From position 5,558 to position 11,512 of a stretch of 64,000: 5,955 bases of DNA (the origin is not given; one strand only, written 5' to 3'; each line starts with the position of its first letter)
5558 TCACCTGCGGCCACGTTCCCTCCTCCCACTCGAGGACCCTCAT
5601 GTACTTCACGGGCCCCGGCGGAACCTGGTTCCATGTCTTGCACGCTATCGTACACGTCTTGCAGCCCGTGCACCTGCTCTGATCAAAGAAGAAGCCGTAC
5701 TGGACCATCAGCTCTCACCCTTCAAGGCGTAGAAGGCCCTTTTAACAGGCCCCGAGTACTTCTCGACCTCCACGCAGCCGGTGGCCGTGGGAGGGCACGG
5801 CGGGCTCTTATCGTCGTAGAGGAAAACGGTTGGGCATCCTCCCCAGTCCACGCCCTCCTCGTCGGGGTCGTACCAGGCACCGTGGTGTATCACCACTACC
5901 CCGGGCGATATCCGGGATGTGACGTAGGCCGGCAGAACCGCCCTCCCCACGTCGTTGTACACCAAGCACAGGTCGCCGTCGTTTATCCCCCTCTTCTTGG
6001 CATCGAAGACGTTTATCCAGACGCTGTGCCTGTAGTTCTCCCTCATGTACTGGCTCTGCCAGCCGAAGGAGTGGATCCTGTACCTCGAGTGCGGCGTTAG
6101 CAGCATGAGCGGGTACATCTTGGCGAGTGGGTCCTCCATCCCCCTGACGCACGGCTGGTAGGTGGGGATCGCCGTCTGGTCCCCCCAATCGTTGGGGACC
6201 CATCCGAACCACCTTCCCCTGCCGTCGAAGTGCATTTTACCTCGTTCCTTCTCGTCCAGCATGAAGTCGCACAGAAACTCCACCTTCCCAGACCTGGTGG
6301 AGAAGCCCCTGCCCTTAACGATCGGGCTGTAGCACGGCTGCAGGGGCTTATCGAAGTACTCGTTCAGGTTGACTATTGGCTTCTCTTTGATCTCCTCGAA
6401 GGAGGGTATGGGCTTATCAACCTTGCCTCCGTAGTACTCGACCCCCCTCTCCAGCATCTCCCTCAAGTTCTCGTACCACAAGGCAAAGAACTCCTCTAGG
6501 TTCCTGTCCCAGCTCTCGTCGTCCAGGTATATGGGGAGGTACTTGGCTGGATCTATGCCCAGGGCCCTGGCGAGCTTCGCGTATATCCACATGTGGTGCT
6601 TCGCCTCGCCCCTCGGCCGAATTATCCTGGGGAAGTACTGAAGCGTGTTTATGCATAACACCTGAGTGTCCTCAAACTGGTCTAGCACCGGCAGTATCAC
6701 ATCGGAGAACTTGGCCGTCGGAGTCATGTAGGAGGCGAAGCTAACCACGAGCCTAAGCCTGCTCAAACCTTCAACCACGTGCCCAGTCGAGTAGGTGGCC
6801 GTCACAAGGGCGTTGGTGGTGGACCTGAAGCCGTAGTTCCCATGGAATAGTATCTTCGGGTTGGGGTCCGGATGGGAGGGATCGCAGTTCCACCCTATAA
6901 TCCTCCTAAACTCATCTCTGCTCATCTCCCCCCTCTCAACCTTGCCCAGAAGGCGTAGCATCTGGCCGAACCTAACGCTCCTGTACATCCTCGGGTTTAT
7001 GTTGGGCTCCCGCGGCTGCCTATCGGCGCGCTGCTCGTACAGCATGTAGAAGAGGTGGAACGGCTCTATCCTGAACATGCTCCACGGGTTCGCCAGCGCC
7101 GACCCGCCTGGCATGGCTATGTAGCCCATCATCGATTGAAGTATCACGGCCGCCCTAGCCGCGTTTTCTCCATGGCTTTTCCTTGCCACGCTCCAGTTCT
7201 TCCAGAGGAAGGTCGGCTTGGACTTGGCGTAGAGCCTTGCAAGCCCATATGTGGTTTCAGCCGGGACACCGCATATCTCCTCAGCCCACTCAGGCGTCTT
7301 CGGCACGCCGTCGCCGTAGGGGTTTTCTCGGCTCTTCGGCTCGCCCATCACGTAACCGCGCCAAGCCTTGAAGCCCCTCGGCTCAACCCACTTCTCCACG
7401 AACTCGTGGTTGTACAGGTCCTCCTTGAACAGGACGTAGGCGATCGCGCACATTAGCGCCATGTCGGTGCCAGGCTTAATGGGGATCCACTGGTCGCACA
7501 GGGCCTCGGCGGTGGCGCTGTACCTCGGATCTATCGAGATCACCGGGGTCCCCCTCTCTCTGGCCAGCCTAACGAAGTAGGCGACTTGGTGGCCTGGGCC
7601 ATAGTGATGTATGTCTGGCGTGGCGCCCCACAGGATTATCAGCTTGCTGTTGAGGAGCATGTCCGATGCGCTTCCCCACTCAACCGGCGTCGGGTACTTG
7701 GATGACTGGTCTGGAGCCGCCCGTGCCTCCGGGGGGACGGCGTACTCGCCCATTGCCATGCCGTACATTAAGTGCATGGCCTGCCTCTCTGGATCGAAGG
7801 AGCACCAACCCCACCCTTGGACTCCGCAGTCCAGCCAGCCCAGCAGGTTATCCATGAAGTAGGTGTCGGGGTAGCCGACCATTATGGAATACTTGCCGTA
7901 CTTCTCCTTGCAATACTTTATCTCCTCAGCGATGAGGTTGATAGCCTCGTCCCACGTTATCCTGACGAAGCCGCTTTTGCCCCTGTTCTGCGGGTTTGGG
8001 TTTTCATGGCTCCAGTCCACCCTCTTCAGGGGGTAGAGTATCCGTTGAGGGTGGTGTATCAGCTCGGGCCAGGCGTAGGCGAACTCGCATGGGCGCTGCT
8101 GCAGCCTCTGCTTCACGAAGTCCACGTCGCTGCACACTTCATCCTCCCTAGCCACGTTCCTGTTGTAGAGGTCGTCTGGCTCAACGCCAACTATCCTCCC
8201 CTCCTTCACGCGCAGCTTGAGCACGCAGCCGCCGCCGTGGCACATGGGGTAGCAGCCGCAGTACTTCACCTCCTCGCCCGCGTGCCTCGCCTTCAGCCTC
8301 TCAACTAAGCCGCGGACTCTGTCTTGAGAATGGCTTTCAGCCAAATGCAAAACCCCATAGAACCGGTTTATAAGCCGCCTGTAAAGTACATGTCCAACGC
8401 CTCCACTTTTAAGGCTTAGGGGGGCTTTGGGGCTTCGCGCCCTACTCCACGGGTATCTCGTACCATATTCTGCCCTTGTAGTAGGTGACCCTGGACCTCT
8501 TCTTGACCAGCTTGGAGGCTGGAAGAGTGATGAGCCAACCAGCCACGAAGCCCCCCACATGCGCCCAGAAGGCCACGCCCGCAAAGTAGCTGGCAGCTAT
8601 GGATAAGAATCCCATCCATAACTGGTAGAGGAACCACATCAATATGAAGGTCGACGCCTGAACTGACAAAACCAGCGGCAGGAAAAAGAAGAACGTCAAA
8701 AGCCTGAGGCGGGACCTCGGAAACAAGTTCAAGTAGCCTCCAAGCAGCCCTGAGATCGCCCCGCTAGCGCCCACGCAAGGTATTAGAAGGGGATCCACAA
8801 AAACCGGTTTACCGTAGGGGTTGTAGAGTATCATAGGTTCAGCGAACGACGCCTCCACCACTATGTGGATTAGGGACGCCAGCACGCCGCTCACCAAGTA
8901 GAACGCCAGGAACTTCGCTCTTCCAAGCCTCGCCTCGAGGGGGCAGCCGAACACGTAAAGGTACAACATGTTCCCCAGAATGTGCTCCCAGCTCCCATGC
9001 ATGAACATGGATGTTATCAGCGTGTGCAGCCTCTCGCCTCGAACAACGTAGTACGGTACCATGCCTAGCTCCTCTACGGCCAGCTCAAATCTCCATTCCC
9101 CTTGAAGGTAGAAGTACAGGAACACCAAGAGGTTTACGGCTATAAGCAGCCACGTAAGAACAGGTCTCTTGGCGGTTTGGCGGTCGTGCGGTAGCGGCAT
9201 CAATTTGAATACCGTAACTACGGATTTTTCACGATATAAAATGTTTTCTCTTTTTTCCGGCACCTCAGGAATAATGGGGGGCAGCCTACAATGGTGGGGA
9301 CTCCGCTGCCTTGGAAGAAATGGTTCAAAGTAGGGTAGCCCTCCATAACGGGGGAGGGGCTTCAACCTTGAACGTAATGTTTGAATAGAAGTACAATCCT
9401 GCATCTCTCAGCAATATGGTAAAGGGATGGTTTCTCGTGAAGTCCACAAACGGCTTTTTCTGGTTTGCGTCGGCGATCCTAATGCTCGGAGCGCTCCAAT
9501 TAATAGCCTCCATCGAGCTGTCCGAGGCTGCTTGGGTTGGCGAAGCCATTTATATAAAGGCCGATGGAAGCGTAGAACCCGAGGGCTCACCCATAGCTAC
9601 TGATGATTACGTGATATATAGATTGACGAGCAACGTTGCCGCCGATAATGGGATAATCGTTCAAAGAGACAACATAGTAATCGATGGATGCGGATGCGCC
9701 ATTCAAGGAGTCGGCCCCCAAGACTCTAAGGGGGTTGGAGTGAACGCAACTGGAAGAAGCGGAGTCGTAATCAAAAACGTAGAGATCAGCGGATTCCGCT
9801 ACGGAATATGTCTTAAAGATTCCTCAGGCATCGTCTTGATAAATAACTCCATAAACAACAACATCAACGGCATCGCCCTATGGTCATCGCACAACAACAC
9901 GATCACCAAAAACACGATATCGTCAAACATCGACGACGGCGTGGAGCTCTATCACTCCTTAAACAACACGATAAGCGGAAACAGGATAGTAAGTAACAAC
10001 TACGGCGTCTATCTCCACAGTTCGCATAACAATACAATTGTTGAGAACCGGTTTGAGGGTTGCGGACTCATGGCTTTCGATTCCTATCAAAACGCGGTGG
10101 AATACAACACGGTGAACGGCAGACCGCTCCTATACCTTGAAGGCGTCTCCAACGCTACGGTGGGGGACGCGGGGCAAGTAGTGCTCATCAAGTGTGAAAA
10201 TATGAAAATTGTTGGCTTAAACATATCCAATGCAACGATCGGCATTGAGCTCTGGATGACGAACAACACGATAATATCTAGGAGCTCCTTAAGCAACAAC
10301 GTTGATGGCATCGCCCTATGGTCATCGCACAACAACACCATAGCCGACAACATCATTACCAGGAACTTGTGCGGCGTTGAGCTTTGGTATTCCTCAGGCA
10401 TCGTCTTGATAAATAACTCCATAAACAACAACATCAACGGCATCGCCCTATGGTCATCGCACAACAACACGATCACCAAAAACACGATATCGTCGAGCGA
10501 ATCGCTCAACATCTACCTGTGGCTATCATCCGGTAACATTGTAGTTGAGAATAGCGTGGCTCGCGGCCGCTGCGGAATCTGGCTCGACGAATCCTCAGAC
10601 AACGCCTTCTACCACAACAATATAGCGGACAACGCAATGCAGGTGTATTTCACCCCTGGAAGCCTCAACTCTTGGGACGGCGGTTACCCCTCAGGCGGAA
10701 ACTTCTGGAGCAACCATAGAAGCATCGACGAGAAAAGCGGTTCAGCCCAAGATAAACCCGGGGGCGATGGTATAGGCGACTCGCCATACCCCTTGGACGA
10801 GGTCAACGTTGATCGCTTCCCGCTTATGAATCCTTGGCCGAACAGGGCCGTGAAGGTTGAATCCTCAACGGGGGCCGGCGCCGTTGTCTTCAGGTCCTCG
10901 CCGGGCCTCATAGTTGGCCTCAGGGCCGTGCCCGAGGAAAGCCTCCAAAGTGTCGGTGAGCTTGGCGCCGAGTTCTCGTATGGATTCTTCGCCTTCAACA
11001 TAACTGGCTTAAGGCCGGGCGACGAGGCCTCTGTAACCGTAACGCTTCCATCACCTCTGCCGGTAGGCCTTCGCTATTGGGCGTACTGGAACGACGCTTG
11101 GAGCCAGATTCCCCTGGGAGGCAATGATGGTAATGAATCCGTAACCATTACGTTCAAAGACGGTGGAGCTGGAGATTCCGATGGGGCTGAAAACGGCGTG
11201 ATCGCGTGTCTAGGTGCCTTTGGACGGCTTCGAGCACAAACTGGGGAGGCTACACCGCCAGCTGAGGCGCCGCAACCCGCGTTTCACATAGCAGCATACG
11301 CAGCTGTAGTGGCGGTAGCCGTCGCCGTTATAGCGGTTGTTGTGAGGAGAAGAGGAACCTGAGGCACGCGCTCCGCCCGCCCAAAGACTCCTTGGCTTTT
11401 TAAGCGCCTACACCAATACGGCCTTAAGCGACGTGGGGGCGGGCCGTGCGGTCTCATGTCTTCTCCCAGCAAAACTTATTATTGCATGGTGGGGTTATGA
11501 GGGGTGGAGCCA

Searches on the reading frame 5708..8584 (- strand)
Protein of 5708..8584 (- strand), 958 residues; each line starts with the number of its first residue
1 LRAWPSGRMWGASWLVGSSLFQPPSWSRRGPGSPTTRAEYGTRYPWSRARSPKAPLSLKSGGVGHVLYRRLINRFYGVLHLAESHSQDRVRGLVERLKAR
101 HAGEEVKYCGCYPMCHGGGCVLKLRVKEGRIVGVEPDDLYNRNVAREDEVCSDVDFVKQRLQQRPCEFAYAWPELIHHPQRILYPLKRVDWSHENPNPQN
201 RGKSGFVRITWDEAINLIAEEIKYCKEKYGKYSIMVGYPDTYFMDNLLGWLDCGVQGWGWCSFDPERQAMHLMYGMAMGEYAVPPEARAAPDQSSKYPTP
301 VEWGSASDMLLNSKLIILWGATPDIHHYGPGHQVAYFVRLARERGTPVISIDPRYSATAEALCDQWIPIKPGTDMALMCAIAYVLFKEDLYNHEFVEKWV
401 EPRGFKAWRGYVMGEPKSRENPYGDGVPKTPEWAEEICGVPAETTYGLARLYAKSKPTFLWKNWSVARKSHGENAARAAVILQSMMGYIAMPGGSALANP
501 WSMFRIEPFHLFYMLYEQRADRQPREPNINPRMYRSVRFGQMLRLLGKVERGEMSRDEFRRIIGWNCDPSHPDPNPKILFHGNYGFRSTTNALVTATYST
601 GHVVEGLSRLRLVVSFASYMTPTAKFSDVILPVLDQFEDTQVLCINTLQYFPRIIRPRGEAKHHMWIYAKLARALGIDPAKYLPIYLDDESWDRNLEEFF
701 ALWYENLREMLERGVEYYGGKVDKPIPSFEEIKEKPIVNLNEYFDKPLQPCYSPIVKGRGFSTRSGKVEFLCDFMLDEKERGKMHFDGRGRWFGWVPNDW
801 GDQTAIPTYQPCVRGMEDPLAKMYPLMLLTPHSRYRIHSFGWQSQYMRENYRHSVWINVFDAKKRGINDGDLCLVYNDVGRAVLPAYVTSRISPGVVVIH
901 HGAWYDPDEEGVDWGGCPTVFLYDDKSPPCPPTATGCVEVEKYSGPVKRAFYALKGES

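Call 53: search_protein_families(library=pfam, proteins=[window:5708-8584:-], max_evalue=0.00001)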
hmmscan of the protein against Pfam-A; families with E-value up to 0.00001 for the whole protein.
window:5708-8584:- (958 aa): 2 families
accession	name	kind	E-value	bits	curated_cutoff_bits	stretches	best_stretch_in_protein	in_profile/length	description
PF00384.28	Molybdopterin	-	1.6e-30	106.8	24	1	181-673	1-352/353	Molybdopterin oxidoreductase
PF01568.27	Molydop_binding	-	1.1e-17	64.4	26.8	1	826-905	1-82/110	Molydopterin dinucleotide binding domain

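Call 54: search_solved_structures(query=window:5708-8584:-, max_evalue=1e-20)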
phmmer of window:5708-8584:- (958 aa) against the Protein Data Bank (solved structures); distinct sequences matched with E-value up to 1e-20: 13.
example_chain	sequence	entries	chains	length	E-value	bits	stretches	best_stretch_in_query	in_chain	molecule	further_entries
9h4t_A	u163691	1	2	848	1.3e-61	212.1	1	161-495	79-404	Trimethylamine-N-oxide reductase 1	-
7l5i_A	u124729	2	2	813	8.8e-55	189.4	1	180-495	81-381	Trimethylamine-N-oxide reductase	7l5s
1dms_A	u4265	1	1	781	1.1e-53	185.8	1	174-495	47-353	DMSO REDUCTASE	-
1eu1_A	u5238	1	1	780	2.4e-53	184.7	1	174-495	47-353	DIMETHYL SULFOXIDE REDUCTASE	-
1e18_A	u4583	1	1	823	2.2e-52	181.5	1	174-495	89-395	DMSO REDUCTASE.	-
4dmr_A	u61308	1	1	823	2.5e-52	181.3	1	174-495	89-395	DMSO REDUCTASE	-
1dmr_A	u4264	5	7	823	2.8e-52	181.1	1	174-495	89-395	DMSO REDUCTASE | Dimethyl sulfoxide/trimethylamine N-oxide reductase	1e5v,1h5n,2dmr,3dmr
1e60_A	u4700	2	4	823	2.9e-52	181.1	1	174-495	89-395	Dimethyl sulfoxide/trimethylamine N-oxide reductase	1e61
1tmo_A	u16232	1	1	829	9.5e-49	169.5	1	162-495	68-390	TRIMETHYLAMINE N-OXIDE REDUCTASE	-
4v4c_A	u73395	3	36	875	4.9e-44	153.9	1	124-506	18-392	Pyrogallol hydroxytransferase large subunit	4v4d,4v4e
2vpw_A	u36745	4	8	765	7.6e-22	80.4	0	163-499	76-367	THIOSULFATE REDUCTASE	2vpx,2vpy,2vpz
7qv7_S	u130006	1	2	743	1.5e-21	79.4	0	334-494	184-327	Hydrogen dependent carbon dioxide reductase subunit FdhF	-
2e7z_A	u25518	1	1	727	3.4e-21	78.2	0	338-678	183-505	Acetylene hydratase Ahy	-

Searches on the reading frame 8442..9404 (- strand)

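Call 53: search_protein_families(library=pfam, proteins=[window:8442-9404:-], max_evalue=0.00001)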
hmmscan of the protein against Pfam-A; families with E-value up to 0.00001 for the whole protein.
window:8442-9404:- (320 aa): 1 family
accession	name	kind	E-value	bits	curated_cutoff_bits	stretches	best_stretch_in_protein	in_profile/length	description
PF01694.28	Rhomboid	-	2.5e-33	115.7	22.6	1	125-295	3-139/143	Rhomboid domain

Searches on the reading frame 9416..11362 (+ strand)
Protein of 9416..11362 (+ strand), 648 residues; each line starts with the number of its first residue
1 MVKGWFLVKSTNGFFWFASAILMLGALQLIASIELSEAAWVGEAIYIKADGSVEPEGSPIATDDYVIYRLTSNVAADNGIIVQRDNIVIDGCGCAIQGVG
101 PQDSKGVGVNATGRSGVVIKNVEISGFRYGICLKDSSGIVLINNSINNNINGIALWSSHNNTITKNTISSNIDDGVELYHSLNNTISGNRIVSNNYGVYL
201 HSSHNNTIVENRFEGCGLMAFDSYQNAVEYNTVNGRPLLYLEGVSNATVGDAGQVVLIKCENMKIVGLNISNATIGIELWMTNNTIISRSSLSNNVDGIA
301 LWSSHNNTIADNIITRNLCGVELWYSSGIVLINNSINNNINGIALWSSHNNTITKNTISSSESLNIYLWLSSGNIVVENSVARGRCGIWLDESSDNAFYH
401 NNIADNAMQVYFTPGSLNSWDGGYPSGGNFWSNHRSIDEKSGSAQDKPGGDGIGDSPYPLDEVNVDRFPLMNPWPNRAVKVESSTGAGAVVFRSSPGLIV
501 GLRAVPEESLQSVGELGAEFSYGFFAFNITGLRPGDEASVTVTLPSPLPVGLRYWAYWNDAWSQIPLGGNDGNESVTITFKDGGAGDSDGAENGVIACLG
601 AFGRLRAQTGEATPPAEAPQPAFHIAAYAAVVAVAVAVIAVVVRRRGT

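Call 53: search_protein_families(library=pfam, proteins=[window:9416-11362:+], max_evalue=0.00001)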
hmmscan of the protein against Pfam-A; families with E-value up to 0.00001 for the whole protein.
window:9416-11362:+ (648 aa): 2 families
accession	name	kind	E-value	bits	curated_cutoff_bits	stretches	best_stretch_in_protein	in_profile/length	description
PF05048.19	NosD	-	1.7e-52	178.4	23.6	2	254-434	18-210/212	Periplasmic copper-binding protein (NosD)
PF13229.12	Beta_helix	-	1.2e-39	135.9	25.9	4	95-232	12-157/158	Right handed beta helix region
